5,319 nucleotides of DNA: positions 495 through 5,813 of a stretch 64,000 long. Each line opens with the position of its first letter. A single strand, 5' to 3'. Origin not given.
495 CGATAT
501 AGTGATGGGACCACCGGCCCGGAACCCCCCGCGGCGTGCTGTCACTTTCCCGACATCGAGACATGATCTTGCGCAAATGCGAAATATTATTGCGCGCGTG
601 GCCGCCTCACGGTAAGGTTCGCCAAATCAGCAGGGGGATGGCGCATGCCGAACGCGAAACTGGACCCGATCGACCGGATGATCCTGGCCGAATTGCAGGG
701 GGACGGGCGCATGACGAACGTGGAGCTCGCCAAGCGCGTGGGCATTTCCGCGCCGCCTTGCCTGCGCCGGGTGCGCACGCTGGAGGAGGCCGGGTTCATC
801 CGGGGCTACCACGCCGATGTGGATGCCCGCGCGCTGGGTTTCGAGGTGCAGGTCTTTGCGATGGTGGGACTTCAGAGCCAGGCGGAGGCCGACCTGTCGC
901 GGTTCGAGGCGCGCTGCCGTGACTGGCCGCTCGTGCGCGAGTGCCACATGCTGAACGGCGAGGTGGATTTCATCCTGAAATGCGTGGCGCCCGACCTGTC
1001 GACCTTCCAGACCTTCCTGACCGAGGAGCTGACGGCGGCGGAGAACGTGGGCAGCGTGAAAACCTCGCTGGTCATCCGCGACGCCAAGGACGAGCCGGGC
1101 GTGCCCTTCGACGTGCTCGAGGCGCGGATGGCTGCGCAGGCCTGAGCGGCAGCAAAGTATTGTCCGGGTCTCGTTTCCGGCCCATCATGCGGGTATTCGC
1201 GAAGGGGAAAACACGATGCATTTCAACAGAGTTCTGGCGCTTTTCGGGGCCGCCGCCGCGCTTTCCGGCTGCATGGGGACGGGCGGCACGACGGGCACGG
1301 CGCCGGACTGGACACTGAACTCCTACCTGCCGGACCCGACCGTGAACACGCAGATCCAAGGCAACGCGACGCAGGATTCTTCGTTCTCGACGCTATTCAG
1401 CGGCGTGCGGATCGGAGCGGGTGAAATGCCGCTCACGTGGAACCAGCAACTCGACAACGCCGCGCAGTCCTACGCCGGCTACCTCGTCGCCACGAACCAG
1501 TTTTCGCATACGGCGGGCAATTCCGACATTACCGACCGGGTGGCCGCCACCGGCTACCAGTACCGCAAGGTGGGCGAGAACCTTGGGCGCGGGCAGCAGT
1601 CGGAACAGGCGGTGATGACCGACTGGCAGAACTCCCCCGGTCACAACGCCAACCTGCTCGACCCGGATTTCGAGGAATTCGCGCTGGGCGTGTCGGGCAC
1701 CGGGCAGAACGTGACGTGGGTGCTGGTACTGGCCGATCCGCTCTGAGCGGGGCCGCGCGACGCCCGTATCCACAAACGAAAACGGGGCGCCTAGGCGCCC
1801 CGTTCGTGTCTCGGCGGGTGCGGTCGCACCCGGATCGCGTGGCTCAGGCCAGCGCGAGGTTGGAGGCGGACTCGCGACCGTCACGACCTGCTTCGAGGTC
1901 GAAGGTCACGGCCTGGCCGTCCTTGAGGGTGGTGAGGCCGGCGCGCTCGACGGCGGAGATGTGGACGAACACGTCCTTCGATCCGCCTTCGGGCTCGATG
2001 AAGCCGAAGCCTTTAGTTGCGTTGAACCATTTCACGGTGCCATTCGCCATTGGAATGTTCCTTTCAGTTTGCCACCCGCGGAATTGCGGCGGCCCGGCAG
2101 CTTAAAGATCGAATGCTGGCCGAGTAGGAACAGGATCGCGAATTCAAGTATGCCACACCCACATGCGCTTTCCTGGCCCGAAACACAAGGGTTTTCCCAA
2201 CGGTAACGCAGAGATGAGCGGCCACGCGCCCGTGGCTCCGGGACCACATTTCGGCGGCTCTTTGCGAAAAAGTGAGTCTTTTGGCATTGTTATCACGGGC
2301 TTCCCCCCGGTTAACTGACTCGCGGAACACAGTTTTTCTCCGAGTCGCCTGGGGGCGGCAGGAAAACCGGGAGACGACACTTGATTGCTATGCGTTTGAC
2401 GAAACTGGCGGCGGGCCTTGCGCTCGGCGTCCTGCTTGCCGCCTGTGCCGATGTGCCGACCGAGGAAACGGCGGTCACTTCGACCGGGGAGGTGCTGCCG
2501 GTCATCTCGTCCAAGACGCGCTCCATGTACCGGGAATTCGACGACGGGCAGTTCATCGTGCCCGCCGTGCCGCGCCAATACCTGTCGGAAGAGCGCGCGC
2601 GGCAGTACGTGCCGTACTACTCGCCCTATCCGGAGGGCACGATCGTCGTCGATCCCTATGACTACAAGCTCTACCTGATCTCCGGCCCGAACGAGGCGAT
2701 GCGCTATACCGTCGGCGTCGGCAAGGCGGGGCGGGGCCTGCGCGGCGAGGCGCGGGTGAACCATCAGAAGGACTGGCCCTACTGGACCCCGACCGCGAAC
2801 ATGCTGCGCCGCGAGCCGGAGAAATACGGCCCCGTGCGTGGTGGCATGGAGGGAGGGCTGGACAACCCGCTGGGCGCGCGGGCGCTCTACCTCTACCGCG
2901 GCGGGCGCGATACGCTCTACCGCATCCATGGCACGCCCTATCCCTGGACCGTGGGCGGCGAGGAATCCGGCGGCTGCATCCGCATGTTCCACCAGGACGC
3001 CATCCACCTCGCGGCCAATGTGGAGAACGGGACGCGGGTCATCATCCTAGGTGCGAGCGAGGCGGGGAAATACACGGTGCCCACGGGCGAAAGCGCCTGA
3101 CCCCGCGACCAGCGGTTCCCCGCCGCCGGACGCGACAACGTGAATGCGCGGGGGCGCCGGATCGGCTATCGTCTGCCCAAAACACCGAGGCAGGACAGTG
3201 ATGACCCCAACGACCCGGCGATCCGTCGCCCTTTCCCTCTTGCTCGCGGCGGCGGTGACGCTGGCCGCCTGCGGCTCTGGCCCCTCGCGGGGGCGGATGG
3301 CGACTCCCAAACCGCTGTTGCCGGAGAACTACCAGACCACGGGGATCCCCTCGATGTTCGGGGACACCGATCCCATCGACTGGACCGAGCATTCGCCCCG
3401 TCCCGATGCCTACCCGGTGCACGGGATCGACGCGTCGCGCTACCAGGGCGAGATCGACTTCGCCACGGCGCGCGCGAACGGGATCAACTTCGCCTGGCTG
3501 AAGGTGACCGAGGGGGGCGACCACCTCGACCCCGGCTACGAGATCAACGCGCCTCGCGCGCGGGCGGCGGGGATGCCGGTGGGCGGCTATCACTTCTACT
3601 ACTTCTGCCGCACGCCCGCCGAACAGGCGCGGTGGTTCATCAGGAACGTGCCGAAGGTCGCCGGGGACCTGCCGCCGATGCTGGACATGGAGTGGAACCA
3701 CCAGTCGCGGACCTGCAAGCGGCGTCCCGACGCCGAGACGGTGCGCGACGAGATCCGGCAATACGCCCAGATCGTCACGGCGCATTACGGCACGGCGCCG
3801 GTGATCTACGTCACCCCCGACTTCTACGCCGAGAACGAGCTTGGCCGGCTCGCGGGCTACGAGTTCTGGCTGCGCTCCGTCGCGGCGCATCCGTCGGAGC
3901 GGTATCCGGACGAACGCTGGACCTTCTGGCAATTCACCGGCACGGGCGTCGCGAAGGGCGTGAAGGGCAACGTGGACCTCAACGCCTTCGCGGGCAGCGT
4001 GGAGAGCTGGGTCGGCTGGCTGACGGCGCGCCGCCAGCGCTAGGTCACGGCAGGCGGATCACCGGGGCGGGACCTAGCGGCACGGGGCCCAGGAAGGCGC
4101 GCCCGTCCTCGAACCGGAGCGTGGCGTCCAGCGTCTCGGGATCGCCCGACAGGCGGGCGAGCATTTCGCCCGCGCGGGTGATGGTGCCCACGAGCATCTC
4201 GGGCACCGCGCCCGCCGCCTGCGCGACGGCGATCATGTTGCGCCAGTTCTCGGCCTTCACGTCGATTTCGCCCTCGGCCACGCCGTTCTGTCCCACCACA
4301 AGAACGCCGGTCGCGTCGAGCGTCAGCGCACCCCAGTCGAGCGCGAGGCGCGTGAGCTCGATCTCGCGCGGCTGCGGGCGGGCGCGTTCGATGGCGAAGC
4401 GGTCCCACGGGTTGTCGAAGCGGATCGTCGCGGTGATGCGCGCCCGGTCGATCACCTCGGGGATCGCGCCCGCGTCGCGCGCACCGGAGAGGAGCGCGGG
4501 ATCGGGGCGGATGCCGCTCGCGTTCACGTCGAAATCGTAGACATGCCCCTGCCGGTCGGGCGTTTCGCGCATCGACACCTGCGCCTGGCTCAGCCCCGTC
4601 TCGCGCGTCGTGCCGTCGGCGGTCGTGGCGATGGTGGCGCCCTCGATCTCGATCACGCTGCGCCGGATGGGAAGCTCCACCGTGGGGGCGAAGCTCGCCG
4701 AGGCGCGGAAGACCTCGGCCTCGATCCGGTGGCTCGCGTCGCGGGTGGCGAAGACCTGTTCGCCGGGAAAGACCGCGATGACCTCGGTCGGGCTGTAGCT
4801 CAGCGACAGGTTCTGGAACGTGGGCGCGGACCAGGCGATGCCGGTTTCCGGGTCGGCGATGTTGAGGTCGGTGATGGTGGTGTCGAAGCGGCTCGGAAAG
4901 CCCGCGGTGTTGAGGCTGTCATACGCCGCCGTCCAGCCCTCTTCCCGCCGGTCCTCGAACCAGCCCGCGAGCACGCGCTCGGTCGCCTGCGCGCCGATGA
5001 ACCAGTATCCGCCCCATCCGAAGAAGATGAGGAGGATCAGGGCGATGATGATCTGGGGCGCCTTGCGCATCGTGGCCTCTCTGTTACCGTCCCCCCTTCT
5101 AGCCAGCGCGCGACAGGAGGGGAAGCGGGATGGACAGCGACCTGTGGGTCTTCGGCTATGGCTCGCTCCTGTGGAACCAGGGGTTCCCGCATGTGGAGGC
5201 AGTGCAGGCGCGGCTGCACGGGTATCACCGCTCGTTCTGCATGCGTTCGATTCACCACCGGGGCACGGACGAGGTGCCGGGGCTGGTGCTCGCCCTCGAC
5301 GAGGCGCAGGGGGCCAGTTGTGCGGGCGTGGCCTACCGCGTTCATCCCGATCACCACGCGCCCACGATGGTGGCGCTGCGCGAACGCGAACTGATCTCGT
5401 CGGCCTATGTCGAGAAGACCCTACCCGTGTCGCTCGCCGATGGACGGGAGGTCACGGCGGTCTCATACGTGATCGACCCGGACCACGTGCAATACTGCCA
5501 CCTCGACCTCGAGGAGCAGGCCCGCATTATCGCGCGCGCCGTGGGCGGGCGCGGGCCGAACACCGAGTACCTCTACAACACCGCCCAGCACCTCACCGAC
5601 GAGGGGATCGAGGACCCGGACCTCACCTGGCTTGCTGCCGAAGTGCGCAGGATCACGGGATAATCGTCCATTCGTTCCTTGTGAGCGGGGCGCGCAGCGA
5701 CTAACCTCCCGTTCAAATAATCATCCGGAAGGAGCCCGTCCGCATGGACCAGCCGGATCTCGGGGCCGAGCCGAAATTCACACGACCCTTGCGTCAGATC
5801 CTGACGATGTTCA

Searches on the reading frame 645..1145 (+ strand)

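Call 60: search_protein_families(library=pfam, proteins=[window:645-1145:+], max_evalue=1e-8)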
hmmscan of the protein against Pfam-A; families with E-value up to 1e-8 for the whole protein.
window:645-1145:+ (166 aa): 3 families
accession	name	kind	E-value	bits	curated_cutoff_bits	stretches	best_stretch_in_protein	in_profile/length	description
PF13412.12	HTH_24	-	5.6e-20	71.1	21.9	1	6-53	1-48/48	Winged helix-turn-helix DNA-binding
PF01037.27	AsnC_trans_reg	-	4.7e-18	65.3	25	1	74-145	3-72/73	Lrp/AsnC ligand binding domain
PF13404.12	HTH_AsnC-type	-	2.2e-16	59.8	27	1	6-47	1-42/42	AsnC-type helix-turn-helix domain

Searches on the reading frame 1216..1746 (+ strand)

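Call 60: search_protein_families(library=pfam, proteins=[window:1216-1746:+], max_evalue=1e-8)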
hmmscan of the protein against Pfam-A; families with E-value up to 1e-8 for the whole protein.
window:1216-1746:+ (176 aa): 1 family
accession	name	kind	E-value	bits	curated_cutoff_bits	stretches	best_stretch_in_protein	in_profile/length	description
PF00188.32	CAP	-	3.1e-17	63.9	21.1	1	63-170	6-115/117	Cysteine-rich secretory protein family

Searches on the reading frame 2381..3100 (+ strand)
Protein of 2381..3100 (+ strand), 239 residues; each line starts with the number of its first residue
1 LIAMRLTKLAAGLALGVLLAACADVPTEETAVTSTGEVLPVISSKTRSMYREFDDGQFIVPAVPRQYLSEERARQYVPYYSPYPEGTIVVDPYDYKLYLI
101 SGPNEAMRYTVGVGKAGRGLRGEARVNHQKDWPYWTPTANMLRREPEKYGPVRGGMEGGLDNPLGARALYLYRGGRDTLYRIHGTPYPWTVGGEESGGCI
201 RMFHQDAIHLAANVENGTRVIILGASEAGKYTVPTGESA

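Call 60: search_protein_families(library=pfam, proteins=[window:2381-3100:+], max_evalue=1e-8)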
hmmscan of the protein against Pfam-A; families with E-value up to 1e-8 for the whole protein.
window:2381-3100:+ (239 aa): 1 family
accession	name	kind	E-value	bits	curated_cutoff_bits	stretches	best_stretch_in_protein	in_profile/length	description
PF03734.19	YkuD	-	1.7e-18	68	23.4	1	87-222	3-146/146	L,D-transpeptidase catalytic domain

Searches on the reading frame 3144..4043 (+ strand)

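Call 60: search_protein_families(library=pfam, proteins=[window:3144-4043:+], max_evalue=1e-8)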
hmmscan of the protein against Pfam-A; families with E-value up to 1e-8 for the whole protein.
window:3144-4043:+ (299 aa): 1 family
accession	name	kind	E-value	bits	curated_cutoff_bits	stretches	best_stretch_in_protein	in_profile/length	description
PF01183.26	Glyco_hydro_25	-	5.6e-44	151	27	1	95-273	1-180/180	Glycosyl hydrolases family 25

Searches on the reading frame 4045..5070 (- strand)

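Call 60: search_protein_families(library=pfam, proteins=[window:4045-5070:-], max_evalue=1e-8)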
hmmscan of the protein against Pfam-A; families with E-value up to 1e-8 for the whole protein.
window:4045-5070:- (341 aa): 1 family
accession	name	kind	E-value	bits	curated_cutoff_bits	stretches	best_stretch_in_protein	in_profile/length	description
PF09898.14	DUF2125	-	1.4e-68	232.2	24.2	1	23-336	1-319/319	Uncharacterized protein conserved in bacteria (DUF2125)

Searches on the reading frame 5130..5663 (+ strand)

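Call 60: search_protein_families(library=pfam, proteins=[window:5130-5663:+], max_evalue=1e-8)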
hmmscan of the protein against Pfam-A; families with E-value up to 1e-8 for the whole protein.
window:5130-5663:+ (177 aa): 1 family
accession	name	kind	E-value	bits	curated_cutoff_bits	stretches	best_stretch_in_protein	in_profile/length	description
PF04752.17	ChaC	-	8.2e-43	146.9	21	1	5-173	1-174/176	ChaC-like protein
